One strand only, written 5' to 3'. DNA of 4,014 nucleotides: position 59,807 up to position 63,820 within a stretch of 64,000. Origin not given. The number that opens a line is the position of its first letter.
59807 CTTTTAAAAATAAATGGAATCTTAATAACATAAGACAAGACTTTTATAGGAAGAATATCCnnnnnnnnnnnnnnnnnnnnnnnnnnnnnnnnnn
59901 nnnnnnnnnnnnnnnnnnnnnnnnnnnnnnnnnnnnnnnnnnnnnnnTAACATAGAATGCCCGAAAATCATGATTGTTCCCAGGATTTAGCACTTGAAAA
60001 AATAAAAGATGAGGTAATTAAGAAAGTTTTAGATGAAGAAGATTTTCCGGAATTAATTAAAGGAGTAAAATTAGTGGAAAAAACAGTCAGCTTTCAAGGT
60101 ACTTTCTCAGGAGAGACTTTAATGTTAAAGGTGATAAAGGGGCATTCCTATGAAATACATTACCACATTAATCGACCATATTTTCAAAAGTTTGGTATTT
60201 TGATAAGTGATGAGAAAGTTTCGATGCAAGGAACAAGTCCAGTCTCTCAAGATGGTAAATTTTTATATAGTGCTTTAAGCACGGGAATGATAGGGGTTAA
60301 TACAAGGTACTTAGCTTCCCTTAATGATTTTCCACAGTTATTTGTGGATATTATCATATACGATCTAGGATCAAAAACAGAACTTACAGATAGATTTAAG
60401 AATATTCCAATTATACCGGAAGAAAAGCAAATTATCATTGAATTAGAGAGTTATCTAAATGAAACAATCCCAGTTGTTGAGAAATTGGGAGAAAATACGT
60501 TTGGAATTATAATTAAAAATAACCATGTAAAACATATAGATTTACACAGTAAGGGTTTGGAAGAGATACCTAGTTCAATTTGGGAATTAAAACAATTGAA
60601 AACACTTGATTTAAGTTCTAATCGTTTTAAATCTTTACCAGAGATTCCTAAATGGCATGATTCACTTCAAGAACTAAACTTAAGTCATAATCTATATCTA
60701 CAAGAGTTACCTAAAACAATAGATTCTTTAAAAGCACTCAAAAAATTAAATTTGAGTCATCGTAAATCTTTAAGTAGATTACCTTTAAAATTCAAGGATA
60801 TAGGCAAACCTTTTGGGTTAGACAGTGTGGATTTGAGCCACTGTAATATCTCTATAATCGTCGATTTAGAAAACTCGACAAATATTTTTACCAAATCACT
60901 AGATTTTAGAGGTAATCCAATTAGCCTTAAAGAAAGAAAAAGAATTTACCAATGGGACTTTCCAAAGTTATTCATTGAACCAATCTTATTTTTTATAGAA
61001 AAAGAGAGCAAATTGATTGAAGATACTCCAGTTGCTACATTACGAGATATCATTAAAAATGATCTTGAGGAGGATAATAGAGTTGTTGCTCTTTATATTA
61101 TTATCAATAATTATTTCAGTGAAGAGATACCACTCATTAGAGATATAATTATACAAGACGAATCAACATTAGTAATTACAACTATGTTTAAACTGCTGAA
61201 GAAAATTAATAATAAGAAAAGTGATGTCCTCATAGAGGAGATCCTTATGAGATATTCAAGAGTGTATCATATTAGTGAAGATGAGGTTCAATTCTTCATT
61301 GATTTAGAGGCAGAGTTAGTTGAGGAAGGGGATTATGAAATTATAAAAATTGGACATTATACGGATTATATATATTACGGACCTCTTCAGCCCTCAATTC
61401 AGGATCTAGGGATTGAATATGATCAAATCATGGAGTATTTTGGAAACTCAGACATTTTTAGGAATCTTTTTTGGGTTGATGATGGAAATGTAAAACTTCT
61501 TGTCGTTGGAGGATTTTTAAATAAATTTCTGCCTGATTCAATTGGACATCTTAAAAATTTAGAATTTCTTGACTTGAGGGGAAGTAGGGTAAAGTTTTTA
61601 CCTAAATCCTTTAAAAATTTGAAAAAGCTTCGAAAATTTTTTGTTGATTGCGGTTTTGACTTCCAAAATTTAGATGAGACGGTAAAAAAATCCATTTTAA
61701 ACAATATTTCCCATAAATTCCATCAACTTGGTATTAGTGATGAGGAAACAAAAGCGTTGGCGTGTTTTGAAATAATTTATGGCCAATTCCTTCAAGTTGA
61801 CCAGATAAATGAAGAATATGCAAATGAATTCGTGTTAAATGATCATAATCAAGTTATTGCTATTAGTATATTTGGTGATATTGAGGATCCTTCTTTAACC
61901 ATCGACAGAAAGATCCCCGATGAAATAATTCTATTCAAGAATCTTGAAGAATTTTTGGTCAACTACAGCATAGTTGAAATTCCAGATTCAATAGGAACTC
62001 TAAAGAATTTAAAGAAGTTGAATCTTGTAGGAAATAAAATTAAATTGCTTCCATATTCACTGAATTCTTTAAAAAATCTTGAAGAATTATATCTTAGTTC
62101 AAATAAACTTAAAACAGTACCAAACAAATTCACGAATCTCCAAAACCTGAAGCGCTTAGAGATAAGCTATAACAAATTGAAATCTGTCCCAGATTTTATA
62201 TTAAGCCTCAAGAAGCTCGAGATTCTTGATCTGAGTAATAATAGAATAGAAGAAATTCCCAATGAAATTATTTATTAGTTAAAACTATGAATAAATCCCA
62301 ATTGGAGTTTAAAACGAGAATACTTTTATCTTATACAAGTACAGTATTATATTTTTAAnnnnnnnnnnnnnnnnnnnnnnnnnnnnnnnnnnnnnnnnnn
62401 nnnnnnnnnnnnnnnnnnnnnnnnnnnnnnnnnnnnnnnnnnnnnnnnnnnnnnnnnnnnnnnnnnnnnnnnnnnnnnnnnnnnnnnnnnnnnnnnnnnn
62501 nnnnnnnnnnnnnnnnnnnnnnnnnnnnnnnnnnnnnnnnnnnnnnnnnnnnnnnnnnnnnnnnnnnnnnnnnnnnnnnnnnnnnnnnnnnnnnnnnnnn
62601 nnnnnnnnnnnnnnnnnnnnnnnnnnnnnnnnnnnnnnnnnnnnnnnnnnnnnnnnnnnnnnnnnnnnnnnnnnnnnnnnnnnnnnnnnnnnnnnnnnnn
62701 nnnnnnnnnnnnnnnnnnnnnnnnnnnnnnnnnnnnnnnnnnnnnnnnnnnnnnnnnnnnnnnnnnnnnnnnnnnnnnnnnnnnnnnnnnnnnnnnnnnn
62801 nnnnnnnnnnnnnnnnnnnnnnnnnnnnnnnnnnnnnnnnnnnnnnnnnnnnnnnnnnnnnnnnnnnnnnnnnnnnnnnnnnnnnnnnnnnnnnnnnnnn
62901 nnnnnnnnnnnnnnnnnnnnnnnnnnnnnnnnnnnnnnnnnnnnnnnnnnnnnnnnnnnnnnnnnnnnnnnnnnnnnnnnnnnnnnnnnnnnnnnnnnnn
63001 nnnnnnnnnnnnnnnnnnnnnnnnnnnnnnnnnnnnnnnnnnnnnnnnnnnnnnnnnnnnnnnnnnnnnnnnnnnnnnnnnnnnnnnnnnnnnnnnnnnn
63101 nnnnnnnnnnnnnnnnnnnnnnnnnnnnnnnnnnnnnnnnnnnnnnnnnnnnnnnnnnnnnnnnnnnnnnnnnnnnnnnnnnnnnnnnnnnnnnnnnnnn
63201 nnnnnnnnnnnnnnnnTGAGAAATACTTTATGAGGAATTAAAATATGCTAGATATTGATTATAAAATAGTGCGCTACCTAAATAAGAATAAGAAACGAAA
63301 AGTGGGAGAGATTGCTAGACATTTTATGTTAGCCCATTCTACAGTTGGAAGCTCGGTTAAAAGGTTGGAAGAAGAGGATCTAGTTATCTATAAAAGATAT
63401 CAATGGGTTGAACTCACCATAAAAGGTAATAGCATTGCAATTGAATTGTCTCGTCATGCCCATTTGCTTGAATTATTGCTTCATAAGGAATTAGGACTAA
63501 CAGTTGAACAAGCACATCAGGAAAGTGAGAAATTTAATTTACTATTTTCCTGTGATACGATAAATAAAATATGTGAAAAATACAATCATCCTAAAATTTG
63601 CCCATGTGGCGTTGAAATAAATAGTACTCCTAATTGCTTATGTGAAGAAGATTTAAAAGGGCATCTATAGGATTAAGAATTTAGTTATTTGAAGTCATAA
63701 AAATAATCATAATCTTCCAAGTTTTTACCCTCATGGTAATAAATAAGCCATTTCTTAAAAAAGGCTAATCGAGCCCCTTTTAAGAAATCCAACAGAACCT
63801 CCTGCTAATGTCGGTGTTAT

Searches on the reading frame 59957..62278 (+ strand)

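Call 77: search_protein_families(library=pfam, proteins=[window:59957-62278:+], max_evalue=0.001)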
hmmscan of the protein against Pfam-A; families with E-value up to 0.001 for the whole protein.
window:59957-62278:+ (773 aa): 7 families
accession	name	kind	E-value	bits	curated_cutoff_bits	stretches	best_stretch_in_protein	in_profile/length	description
PF23598.1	LRR_14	-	4.7e-28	98.4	40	4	667-736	54-121/353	Leucine-rich repeat region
PF13855.12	LRR_8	-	1.1e-26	92.7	27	3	724-764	20-61/61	Leucine rich repeat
PF12799.13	LRR_4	-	1.4e-25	89.1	27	3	729-768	1-40/44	Leucine Rich repeats (2 copies)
PF00560.39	LRR_1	-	3.3e-14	50.4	20.6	0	753-771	1-20/23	Leucine Rich Repeat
PF23286.1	LRR_13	-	5.8e-08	33.1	30.1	0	660-708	27-76/210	Disease resistance protein RPS4B-like, leucine-rich repeats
PF25019.1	LRR_R13L1-DRL21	-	9.8e-06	25.9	27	0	677-737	63-125/127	R13L1/DRL21 LRRs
PF25013.1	LRR_Zer-1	-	8.5e-05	23.2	27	0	210-271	6-66/137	Zer-1-like, Leucine-rich repeats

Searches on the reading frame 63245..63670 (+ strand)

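Call 77: search_protein_families(library=pfam, proteins=[window:63245-63670:+], max_evalue=0.001)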
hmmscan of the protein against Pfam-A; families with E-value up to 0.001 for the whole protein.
window:63245-63670:+ (141 aa): 8 families
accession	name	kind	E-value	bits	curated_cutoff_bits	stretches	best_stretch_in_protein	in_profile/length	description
PF02742.21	Fe_dep_repr_C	-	4.2e-13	49.5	27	1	58-125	1-68/70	Iron dependent repressor, metal binding and dimerisation domain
PF01022.26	HTH_5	-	2.4e-06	27.8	22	1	7-49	6-47/47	Bacterial regulatory protein, arsR family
PF12802.13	MarR_2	-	1.2e-05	25.8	27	1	6-49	8-52/61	MarR family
PF13412.12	HTH_24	-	2e-05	24.5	21.9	1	2-47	2-47/48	Winged helix-turn-helix DNA-binding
PF13404.12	HTH_AsnC-type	-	4.2e-05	23.7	27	1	3-42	3-42/42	AsnC-type helix-turn-helix domain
PF01325.25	Fe_dep_repress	-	0.00012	22.7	26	1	15-53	20-58/60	Iron dependent repressor, N-terminal DNA binding domain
PF13518.12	HTH_28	-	0.00048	20.6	25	0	7-44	4-39/52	Helix-turn-helix domain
PF01047.28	MarR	-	0.00071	19.9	24.6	0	6-47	6-47/59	MarR family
